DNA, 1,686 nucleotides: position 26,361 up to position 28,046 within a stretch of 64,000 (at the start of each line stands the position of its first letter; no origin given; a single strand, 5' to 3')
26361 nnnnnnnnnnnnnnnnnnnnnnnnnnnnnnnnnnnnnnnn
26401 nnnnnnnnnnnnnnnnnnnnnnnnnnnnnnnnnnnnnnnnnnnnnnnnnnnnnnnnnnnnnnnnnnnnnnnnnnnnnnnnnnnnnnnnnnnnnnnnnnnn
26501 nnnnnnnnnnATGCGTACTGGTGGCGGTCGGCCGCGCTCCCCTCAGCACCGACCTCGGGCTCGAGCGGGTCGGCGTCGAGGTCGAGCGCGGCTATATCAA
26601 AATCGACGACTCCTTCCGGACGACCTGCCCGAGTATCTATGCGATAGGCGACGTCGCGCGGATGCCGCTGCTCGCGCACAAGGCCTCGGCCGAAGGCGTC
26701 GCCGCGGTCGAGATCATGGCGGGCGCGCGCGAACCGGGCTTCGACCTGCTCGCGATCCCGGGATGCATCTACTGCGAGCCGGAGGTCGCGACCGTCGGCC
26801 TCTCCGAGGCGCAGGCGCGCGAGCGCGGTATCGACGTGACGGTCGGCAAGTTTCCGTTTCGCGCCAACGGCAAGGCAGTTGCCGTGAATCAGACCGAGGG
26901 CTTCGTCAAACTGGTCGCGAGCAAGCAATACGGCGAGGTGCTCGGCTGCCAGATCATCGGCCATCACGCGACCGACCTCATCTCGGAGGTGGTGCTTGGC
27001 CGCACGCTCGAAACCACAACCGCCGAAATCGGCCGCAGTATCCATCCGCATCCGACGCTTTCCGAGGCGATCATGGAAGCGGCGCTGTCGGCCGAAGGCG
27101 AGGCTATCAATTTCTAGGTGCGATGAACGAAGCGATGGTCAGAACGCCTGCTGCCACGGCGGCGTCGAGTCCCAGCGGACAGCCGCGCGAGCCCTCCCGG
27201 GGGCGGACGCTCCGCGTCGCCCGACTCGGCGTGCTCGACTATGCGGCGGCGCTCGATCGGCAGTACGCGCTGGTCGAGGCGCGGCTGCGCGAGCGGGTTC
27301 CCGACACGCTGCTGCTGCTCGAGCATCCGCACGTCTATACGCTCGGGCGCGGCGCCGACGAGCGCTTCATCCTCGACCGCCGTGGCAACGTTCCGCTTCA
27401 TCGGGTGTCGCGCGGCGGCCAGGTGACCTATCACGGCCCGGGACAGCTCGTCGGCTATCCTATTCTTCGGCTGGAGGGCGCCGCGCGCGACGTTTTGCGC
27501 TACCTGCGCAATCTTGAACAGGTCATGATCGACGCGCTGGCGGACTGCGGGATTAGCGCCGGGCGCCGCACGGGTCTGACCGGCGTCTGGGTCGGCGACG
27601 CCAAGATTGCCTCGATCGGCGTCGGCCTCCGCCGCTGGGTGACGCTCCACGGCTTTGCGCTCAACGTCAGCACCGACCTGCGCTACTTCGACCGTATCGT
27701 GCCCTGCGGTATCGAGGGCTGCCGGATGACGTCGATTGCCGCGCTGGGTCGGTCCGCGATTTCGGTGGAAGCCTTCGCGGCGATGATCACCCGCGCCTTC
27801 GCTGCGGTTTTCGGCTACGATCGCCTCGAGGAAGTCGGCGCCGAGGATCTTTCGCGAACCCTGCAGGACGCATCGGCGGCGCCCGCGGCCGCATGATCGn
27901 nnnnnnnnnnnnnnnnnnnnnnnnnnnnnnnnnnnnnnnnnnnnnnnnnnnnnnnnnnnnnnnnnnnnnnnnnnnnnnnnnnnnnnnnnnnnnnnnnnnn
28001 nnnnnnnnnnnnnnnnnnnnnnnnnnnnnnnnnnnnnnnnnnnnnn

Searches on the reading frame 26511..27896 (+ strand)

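Call 19: search_protein_families(library=pfam, proteins=[window:26511-27896:+], max_evalue=0.00001)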
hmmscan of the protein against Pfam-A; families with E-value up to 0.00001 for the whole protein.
window:26511-27896:+ (461 aa): 1 family
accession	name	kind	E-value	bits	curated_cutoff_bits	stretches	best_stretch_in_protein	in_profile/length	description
PF21948.1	LplA-B_cat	-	4.9e-46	157.7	27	1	243-431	1-200/200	Lipoyl protein ligase A/B catalytic domain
